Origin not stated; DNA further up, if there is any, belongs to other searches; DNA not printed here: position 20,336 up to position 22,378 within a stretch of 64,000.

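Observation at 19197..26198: KpsS/KpsC-like (Kdo-transferase family) enzyme between wzt and a CMP-nonulosonate synthetase; possible non-Kdo chain-terminating cap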

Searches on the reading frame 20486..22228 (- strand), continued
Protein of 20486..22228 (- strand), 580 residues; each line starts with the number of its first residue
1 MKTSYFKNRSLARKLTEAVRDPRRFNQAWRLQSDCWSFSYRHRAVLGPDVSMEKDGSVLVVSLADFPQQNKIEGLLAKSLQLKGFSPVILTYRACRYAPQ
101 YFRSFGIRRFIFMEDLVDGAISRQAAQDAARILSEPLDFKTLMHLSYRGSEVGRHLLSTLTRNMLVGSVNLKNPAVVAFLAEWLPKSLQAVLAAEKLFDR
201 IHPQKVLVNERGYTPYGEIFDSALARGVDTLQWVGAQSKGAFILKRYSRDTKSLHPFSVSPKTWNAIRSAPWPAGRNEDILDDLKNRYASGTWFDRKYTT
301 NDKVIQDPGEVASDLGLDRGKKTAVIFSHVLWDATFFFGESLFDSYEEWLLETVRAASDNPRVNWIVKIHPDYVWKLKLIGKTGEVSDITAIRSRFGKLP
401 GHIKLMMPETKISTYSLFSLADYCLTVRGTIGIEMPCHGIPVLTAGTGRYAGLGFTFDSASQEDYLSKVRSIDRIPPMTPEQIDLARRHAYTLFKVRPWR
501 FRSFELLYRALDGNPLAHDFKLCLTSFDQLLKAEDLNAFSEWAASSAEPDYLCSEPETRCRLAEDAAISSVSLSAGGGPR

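Call 44: find_encoding_contigs(protein=P0016, flank=10000, max_places=1)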
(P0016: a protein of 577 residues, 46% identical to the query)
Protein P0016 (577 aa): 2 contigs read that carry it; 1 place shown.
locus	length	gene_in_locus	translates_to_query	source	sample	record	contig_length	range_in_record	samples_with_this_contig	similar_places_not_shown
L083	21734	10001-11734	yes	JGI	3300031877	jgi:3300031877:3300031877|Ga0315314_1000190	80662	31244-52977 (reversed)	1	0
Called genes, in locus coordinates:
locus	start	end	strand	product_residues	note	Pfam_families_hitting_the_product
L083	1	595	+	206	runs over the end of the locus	PF05685:Uma2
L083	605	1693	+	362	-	PF00534:Glycos_transf_1, PF13692:Glyco_trans_1_4, PF13524:Glyco_trans_1_2 (weak)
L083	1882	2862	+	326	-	PF01370:Epimerase, PF05368:NmrA (faint), PF07993:NAD_binding_4 (faint), PF16363:GDP_Man_Dehyd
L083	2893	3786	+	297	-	PF01061:ABC2_membrane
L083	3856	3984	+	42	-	-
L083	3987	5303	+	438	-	PF00005:ABC_tran, PF13304:AAA_21 (faint), PF14524:Wzt_C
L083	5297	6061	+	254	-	PF13578:Methyltransf_24 (weak)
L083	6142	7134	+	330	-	PF03102:NeuB, PF08666:SAF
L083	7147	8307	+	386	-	PF02350:Epimerase_2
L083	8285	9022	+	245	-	PF02348:CTP_transf_3, PF12804:NTP_transf_3 (weak)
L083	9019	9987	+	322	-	PF00389:2-Hacid_dh, PF02826:2-Hacid_dh_C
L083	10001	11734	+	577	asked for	-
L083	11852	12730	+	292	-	PF08241:Methyltransf_11, PF13649:Methyltransf_25 (faint)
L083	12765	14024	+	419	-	PF13439:Glyco_transf_4 (weak), PF00534:Glycos_transf_1, PF13692:Glyco_trans_1_4, PF13524:Glyco_trans_1_2 (weak)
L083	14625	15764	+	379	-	PF13579:Glyco_trans_4_4, PF13439:Glyco_transf_4, PF00534:Glycos_transf_1, PF13692:Glyco_trans_1_4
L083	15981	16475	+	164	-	PF13489:Methyltransf_23, PF08241:Methyltransf_11, PF08242:Methyltransf_12 (faint), PF13649:Methyltransf_25 (weak), PF13847:Methyltransf_31 (weak)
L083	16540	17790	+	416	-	PF13439:Glyco_transf_4, PF13477:Glyco_trans_4_2, PF13579:Glyco_trans_4_4, PF20706:GT4-conflict, PF00534:Glycos_transf_1, PF13692:Glyco_trans_1_4, PF13524:Glyco_trans_1_2 (weak)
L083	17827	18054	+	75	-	-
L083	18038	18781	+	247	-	PF07021:MetW, PF13489:Methyltransf_23, PF13847:Methyltransf_31, PF08241:Methyltransf_11, PF08242:Methyltransf_12, PF13649:Methyltransf_25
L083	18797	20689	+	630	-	PF13522:GATase_6, PF13537:GATase_7, PF00733:Asn_synthase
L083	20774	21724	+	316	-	PF01073:3Beta_HSD, PF01370:Epimerase, PF02719:Polysacc_synt_2, PF04321:RmlD_sub_bind, PF05368:NmrA (weak), PF07993:NAD_binding_4, PF13460:NAD_binding_10, PF16363:GDP_Man_Dehyd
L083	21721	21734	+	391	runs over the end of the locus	PF13477:Glyco_trans_4_2, PF13439:Glyco_transf_4, PF13579:Glyco_trans_4_4, PF00534:Glycos_transf_1, PF13692:Glyco_trans_1_4, PF13524:Glyco_trans_1_2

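Call 45: find_encoding_contigs(protein=P0082, flank=10000, max_places=1)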
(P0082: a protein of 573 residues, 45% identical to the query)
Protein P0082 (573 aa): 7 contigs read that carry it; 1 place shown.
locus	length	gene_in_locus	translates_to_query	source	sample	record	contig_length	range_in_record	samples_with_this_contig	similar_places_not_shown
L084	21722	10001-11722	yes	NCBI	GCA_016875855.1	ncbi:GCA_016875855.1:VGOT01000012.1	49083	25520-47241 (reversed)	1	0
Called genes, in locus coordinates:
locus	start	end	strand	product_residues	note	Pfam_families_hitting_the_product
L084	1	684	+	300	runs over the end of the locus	PF01370:Epimerase, PF04321:RmlD_sub_bind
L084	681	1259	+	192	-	PF19480:DUF6016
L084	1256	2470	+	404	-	PF08421:Methyltransf_13, PF13489:Methyltransf_23, PF08241:Methyltransf_11, PF08242:Methyltransf_12, PF13649:Methyltransf_25 (faint), PF08484:Methyltransf_14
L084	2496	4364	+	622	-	PF02310:B12-binding, PF04055:Radical_SAM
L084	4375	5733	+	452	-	-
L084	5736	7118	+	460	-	PF00535:Glycos_transf_2, PF13641:Glyco_tranf_2_3, PF13428:TPR_14 (faint), PF07719:TPR_2 (faint), PF13432:TPR_16 (weak), PF13414:TPR_11, PF13432:TPR_16, PF14559:TPR_19, +4 more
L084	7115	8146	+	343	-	PF03102:NeuB, PF08666:SAF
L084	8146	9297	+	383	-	PF02350:Epimerase_2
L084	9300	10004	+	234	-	PF02348:CTP_transf_3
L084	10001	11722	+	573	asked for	PF05159:Capsule_synth (weak)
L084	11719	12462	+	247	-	PF13489:Methyltransf_23, PF13847:Methyltransf_31, PF08241:Methyltransf_11, PF08242:Methyltransf_12, PF13649:Methyltransf_25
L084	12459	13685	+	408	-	PF13439:Glyco_transf_4 (weak), PF00534:Glycos_transf_1, PF13692:Glyco_trans_1_4, PF13524:Glyco_trans_1_2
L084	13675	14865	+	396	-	PF13692:Glyco_trans_1_4 (weak)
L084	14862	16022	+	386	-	PF13439:Glyco_transf_4, PF13579:Glyco_trans_4_4, PF20706:GT4-conflict (weak), PF13692:Glyco_trans_1_4, PF13524:Glyco_trans_1_2 (faint), PF00534:Glycos_transf_1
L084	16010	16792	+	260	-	PF00483:NTP_transferase, PF12804:NTP_transf_3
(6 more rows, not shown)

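Call 56: search_protein_representatives(alignment_id=A1)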
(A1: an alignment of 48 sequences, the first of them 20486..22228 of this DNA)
Query: 48 sequences, 556 profile positions. Proteins with E-value up to 0.001 (for the whole library): 5859; up to 1e-10: 3380; up to 1e-30: 1025. The best 150 are listed.
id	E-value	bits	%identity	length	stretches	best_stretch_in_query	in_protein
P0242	0.0e+00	1366.4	-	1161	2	12-552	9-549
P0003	5.8e-237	804.6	-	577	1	5-553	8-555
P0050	7.3e-223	758.0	-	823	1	6-554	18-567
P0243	1.6e-212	723.9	-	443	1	126-553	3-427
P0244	1.6e-211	720.6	-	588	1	6-552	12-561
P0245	2.0e-207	707.1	-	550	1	9-554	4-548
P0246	2.3e-203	693.6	-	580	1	6-554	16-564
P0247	2.4e-200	683.7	-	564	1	6-553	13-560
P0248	1.5e-199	681.0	-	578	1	20-553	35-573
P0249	2.4e-198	677.1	-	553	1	8-553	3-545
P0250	7.1e-196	668.9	-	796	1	6-553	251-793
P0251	5.7e-190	649.4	-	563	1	5-553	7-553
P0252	8.5e-188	642.3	-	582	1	12-553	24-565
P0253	1.0e-181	622.2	-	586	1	19-554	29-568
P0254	7.0e-181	619.4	-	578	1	22-552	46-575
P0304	1.6e-147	509.3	-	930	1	13-553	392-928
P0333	4.1e-139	481.6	-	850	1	15-552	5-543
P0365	2.9e-132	458.9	-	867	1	9-548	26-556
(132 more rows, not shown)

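Call 57: search_protein_families(library=pfam, proteins=[P0242, P0250, P0304, P0333, P0365, P0050], max_evalue=0.001)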
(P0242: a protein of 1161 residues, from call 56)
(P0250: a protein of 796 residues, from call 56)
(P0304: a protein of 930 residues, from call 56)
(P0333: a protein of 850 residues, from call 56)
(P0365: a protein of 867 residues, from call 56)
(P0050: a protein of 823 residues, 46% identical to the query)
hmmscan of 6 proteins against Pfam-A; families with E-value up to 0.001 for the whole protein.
P0242 (1161 aa): 1 family
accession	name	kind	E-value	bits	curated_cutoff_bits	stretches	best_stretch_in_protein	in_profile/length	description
PF05159.20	Capsule_synth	-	3.3e-08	33.8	20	1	950-1062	182-287/310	Capsule polysaccharide biosynthesis protein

P0250 (796 aa): 0 families

P0304 (930 aa): 0 families

P0333 (850 aa): 4 families
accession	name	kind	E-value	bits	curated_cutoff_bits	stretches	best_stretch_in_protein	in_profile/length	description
PF00535.33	Glycos_transf_2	-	4.7e-25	88.9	23.3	1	574-690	1-118/168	Glycosyl transferase family 2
PF13641.12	Glyco_tranf_2_3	-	2.8e-16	60.7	27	1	571-782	1-229/230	Glycosyltransferase like family 2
PF10111.15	Glyco_tranf_2_2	-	6.6e-08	32.8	27.3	1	574-667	1-96/276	Glycosyltransferase like family 2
PF13632.12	Glyco_trans_2_3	-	4.7e-07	30.3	27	1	656-791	2-157/198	Glycosyl transferase family group 2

P0365 (867 aa): 6 families
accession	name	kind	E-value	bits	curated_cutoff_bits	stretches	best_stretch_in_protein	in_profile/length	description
PF08242.18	Methyltransf_12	-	1.5e-14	54.9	30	1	642-739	1-97/98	Methyltransferase domain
PF13489.12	Methyltransf_23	-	1.8e-14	54.3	27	1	639-781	24-151/164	Methyltransferase domain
PF13847.12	Methyltransf_31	-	4.6e-14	52.8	27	1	640-746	6-113/145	Methyltransferase domain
PF08241.18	Methyltransf_11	-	2.7e-13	50.8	21.2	1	642-742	1-95/95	Methyltransferase domain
PF13649.12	Methyltransf_25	-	7.4e-12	46.2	27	1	642-738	2-97/97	Methyltransferase domain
PF01739.24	CheR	-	0.00067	19.6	27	0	691-742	119-173/195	CheR methyltransferase, SAM binding domain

P0050 (823 aa): 7 families
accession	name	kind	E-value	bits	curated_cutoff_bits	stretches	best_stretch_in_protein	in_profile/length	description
PF08241.18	Methyltransf_11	-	6.8e-18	65.5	21.2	1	639-736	1-95/95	Methyltransferase domain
PF13489.12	Methyltransf_23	-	8.7e-18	65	27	1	633-782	21-160/164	Methyltransferase domain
PF08242.18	Methyltransf_12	-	4.5e-16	59.8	30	1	639-734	1-98/98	Methyltransferase domain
PF13649.12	Methyltransf_25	-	1.2e-15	58.4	27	1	638-732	1-97/97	Methyltransferase domain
PF13847.12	Methyltransf_31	-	1.4e-10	41.5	27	1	635-744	4-119/145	Methyltransferase domain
PF02353.26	CMAS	-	4.6e-05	23.3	27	1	634-736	62-164/273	Mycolic acid cyclopropane synthetase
PF05159.20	Capsule_synth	-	0.00089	19.2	20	0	368-470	181-276/310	Capsule polysaccharide biosynthesis protein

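Call 72: find_encoding_contigs(protein=P0100, flank=10000, max_places=1)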
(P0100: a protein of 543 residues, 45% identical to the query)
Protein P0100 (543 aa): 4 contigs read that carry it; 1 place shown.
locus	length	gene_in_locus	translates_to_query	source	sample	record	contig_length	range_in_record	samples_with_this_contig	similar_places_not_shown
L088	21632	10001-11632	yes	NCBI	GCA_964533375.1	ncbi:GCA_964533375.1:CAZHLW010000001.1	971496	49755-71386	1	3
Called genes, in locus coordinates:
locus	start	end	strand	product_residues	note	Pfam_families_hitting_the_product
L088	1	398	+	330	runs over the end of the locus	PF01073:3Beta_HSD, PF01370:Epimerase, PF02719:Polysacc_synt_2 (weak), PF04321:RmlD_sub_bind, PF05368:NmrA, PF07993:NAD_binding_4 (faint), PF13460:NAD_binding_10, PF16363:GDP_Man_Dehyd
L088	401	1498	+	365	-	PF01041:DegT_DnrJ_EryC1, PF00266:Aminotran_5 (weak)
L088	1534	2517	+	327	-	PF01073:3Beta_HSD, PF01370:Epimerase, PF02719:Polysacc_synt_2, PF04321:RmlD_sub_bind, PF05368:NmrA, PF13460:NAD_binding_10, PF16363:GDP_Man_Dehyd, PF07993:NAD_binding_4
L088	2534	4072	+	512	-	PF01467:CTP_transf_like, PF00294:PfkB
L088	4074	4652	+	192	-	PF13580:SIS_2, PF01380:SIS (faint)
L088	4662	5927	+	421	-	PF13579:Glyco_trans_4_4 (weak), PF13692:Glyco_trans_1_4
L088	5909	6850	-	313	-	PF00389:2-Hacid_dh, PF02826:2-Hacid_dh_C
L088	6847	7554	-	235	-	PF02348:CTP_transf_3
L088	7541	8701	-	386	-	PF02350:Epimerase_2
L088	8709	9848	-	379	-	PF03102:NeuB, PF08666:SAF (weak)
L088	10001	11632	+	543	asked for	-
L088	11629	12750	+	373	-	PF13439:Glyco_transf_4, PF00534:Glycos_transf_1, PF13692:Glyco_trans_1_4, PF13524:Glyco_trans_1_2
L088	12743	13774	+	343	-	PF00106:adh_short (weak), PF01073:3Beta_HSD, PF01370:Epimerase, PF02719:Polysacc_synt_2, PF04321:RmlD_sub_bind, PF07993:NAD_binding_4, PF16363:GDP_Man_Dehyd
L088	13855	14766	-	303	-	PF00106:adh_short (faint), PF01073:3Beta_HSD, PF01370:Epimerase, PF02719:Polysacc_synt_2, PF04321:RmlD_sub_bind, PF16363:GDP_Man_Dehyd, PF07993:NAD_binding_4 (weak)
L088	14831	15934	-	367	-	-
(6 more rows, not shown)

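Call 73: find_encoding_contigs(protein=P0024, flank=10000, max_places=1)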
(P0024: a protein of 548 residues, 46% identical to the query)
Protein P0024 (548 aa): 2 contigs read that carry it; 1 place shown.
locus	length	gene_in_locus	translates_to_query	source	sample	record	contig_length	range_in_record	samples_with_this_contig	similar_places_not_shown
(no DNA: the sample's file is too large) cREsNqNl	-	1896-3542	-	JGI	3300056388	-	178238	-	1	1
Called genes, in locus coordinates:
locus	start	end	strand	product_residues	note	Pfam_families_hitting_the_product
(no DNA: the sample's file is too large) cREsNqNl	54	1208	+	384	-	PF02350:Epimerase_2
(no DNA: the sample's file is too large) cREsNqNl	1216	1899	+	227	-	PF02348:CTP_transf_3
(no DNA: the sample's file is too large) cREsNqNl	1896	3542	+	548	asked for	PF05159:Capsule_synth (weak)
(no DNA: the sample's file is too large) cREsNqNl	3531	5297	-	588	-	PF13522:GATase_6, PF13537:GATase_7, PF00733:Asn_synthase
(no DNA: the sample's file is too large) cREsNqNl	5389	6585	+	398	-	-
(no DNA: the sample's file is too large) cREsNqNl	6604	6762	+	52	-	PF19451:DUF5989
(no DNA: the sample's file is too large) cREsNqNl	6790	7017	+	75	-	-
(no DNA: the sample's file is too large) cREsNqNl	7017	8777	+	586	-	PF02543:Carbam_trans_N, PF16861:Carbam_trans_C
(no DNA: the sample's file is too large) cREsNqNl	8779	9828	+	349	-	-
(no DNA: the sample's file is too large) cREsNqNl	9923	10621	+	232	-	-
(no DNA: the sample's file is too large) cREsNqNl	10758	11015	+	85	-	-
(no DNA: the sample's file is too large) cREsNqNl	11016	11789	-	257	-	PF00535:Glycos_transf_2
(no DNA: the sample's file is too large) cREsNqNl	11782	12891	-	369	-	PF00155:Aminotran_1_2 (weak), PF01041:DegT_DnrJ_EryC1, PF01212:Beta_elim_lyase, PF01053:Cys_Met_Meta_PP (weak)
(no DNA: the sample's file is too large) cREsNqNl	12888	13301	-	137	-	-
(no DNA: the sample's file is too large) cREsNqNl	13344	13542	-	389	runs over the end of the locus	PF13439:Glyco_transf_4, PF13579:Glyco_trans_4_4, PF00534:Glycos_transf_1, PF13692:Glyco_trans_1_4, PF13524:Glyco_trans_1_2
